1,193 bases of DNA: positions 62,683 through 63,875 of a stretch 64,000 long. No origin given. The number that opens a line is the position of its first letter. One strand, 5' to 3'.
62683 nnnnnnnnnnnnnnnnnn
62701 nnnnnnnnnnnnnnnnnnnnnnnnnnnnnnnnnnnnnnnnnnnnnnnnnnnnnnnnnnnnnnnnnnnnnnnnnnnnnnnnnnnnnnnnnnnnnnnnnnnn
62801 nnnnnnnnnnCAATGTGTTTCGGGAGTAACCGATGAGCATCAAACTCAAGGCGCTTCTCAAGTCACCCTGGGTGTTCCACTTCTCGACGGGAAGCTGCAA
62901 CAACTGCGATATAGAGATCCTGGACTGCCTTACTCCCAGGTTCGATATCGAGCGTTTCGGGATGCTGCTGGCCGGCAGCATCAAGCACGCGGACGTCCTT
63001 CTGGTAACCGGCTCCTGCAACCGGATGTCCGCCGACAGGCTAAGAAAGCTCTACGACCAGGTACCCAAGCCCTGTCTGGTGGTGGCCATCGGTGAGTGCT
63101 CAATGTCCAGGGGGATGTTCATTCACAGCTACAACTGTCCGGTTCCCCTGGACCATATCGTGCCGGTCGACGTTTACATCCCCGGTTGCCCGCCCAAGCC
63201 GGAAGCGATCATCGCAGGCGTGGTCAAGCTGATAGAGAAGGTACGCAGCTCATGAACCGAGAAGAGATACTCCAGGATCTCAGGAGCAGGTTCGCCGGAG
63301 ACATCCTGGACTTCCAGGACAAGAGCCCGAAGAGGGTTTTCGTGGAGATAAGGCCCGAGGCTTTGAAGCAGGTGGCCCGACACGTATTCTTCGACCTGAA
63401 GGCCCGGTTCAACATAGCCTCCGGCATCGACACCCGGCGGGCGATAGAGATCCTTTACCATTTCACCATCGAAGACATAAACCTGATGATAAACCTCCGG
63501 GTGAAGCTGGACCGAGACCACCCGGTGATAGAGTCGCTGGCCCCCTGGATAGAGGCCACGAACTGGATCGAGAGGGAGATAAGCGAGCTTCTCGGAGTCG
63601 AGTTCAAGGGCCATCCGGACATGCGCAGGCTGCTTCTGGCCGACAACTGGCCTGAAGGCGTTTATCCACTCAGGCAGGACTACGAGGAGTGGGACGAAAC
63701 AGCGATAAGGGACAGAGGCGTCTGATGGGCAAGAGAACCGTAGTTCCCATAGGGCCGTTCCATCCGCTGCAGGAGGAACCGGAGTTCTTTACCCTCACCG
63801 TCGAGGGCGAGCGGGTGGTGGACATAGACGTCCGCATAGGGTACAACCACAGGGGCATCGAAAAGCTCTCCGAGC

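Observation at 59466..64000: AsrA/AsrB-like NAD(P)H-Fe-S module placed directly in front of a minimal group-4 energy-converting [NiFe] hydrogenase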

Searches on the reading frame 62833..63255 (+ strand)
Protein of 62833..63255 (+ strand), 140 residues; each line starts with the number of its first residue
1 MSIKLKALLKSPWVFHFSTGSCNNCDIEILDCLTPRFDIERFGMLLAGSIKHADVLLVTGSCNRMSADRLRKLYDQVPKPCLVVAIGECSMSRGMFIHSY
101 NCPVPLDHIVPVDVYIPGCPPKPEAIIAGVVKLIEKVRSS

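Call 6: search_protein_families(library=pfam, proteins=[window:62833-63255:+], max_evalue=0.01)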
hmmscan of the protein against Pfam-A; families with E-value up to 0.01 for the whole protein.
window:62833-63255:+ (140 aa): 1 family
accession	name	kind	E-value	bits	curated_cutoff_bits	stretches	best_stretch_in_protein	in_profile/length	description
PF01058.29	Oxidored_q6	-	1.8e-27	96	27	1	22-133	1-128/128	NADH ubiquinone oxidoreductase, 20 Kd subunit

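Call 8: search_protein_families(library=ncbifam, proteins=[window:62833-63255:+], max_evalue=0.001)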
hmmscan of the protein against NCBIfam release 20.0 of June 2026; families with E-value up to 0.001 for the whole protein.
window:62833-63255:+ (140 aa): 15 families
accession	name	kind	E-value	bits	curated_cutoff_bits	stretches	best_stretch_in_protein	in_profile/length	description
NF005012.1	PRK06411.1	subfamily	7.8e-41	139.4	116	1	10-139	34-160/166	NADH-quinone oxidoreductase subunit NuoB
TIGR01957.1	nuoB_fam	subfamily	1.2e-37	129.1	142.7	1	11-139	18-144/145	NADH-quinone oxidoreductase subunit B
NF011393.0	PRK14818.1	equivalog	3.6e-34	117.8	255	1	22-139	40-157/173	NADH dehydrogenase subunit B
NF011391.0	PRK14816.1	equivalog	7.5e-32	110.5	283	1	11-138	53-178/196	NADH-quinone oxidoreductase subunit B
NF011390.0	PRK14815.1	equivalog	2.1e-30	105.4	281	1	23-138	43-158/183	NADH dehydrogenase subunit B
NF011395.0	PRK14820.1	equivalog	1.8e-29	102.8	263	1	10-138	33-158/180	NADH-quinone oxidoreductase subunit B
NF011388.0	PRK14813.1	equivalog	2.6e-29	102.4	294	1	7-138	25-154/189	NADH dehydrogenase subunit B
NF009808.0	PRK13292.1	equivalog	4.3e-29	100.9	1156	1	11-139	26-151/791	NADH-quinone oxidoreductase subunit B/C/D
NF011394.0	PRK14819.1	equivalog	1.3e-28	100.2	312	1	13-137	34-156/264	NADH-quinone oxidoreductase subunit B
NF011389.0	PRK14814.1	equivalog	1.6e-28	99.7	285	1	11-139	34-159/186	NADH dehydrogenase subunit B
NF011392.0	PRK14817.1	equivalog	6.2e-27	94.4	271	1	23-138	46-161/182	NADH-quinone oxidoreductase subunit B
TIGR03294.1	FrhG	equivalog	1.5e-08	34.6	245.5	1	48-135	46-142/228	coenzyme F420 hydrogenase subunit gamma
TIGR00391.1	hydA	subfamily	1.5e-05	24.3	179.5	1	44-134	117-208/365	hydrogenase small subunit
NF045875.1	F420_non_VhuG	exception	5.1e-05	22.7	450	1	104-135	134-165/286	F420-non-reducing hydrogenase subunit VhuG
NF007779.0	PRK10468.1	equivalog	0.0005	19.1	659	1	79-135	147-207/372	hydrogenase 2 small subunit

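Call 52: find_encoding_contigs(protein=window:62833-63255:+, flank=10000, max_places=3)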
Protein window:62833-63255:+ (140 aa): 1 contig read that carries it; 1 place shown.
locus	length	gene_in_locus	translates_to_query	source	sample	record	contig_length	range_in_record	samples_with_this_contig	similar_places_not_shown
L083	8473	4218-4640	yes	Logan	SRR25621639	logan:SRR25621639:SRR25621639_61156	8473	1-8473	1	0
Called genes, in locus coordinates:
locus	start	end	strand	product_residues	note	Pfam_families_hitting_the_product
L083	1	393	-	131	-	?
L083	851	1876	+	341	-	PF13187:Fer4_9 (faint), PF12797:Fer4_2 (faint), PF13183:Fer4_8 (weak), PF13237:Fer4_10 (faint), PF17179:Fer4_22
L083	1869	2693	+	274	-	PF00970:FAD_binding_6 (weak), PF00175:NAD_binding_1, PF10418:DHODB_Fe-S_bind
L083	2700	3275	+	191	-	PF12837:Fer4_6 (faint), PF13247:Fer4_11, PF12838:Fer4_7 (weak), PF13187:Fer4_9 (weak)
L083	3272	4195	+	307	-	PF00146:NADHdh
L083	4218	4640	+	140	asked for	PF01058:Oxidored_q6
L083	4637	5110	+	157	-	PF00329:Complex1_30kDa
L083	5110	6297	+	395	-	PF00374:NiFeSe_Hases, PF00346:Complex1_49kDa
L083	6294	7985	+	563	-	PF00361:Proton_antipo_M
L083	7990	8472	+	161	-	?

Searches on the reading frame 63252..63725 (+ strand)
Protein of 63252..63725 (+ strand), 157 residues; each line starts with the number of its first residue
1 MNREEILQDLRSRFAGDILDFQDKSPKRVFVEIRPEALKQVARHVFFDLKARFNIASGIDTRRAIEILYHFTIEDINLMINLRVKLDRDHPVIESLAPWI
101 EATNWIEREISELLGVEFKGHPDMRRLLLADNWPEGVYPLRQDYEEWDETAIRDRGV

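Call 6: search_protein_families(library=pfam, proteins=[window:63252-63725:+], max_evalue=0.01)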
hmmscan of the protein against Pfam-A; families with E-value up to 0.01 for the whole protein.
window:63252-63725:+ (157 aa): 1 family
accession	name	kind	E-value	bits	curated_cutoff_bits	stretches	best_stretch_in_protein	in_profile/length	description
PF00329.25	Complex1_30kDa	-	1.4e-26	93.9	22.5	1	31-145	1-119/124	Respiratory-chain NADH dehydrogenase, 30 Kd subunit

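Call 7: find_encoding_contigs(protein=window:63252-63725:+, flank=10000, max_places=6)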
Protein window:63252-63725:+ (157 aa): no gene with exactly this product is on record in the collection.

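Call 8: search_protein_families(library=ncbifam, proteins=[window:63252-63725:+], max_evalue=0.001)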
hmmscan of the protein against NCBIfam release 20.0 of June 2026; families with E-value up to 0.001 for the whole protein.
window:63252-63725:+ (157 aa): 16 families
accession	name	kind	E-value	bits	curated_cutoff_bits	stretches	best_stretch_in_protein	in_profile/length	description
NF040611.1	F420_dehyd_FpoC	exception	1.6e-26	93.1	220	1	1-152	1-154/158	F420H2 dehydrogenase subunit FpoC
NF004735.0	PRK06074.2-2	equivalog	3.3e-25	88.8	176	1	1-152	1-154/158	NADH-quinone oxidoreductase subunit C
NF005832.0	PRK07735.1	equivalog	9e-23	81.2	431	1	35-149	313-428/430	NADH-quinone oxidoreductase subunit C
TIGR01961.1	NuoC_fam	subfamily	3.2e-20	72.9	122.45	1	35-145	7-119/122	NADH (or F420H2) dehydrogenase, subunit C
NF004737.0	PRK06074.2-4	equivalog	4.2e-18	65.7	144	1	34-145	19-125/150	NADH-quinone oxidoreductase subunit C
NF004734.0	PRK06074.2-1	equivalog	5.4e-16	59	169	1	24-146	23-151/164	NADH-quinone oxidoreductase subunit C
NF009808.0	PRK13292.1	equivalog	7.2e-15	53.9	1156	1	6-146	227-375/791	NADH-quinone oxidoreductase subunit B/C/D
NF009141.0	PRK12494.1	equivalog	2.3e-14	53.7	175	1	36-146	51-165/175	NAD(P)H-quinone oxidoreductase subunit J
NF008728.0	PRK11742.1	equivalog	2.7e-14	52.4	840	1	3-145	21-173/598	NADH-quinone oxidoreductase subunit C/D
NF004733.0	PRK06074.1-5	equivalog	4.4e-14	52.6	225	1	27-144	29-149/203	NADH-quinone oxidoreductase subunit C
NF005856.0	PRK07785.1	equivalog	5.3e-14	52.7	224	1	29-144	102-222/246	NADH-quinone oxidoreductase subunit C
NF006304.0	PRK08491.1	equivalog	7.5e-12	45.4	228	1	59-144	92-174/263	NADH-quinone oxidoreductase subunit C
NF004730.0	PRK06074.1-1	equivalog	1e-10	41.8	193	1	72-130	85-144/200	NADH-quinone oxidoreductase subunit C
NF004732.0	PRK06074.1-4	equivalog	1.4e-08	34.8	376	1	76-144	128-195/250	NADH-quinone oxidoreductase subunit C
NF004731.0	PRK06074.1-3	equivalog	2.1e-07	31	303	1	60-145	64-146/207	NADH-quinone oxidoreductase subunit C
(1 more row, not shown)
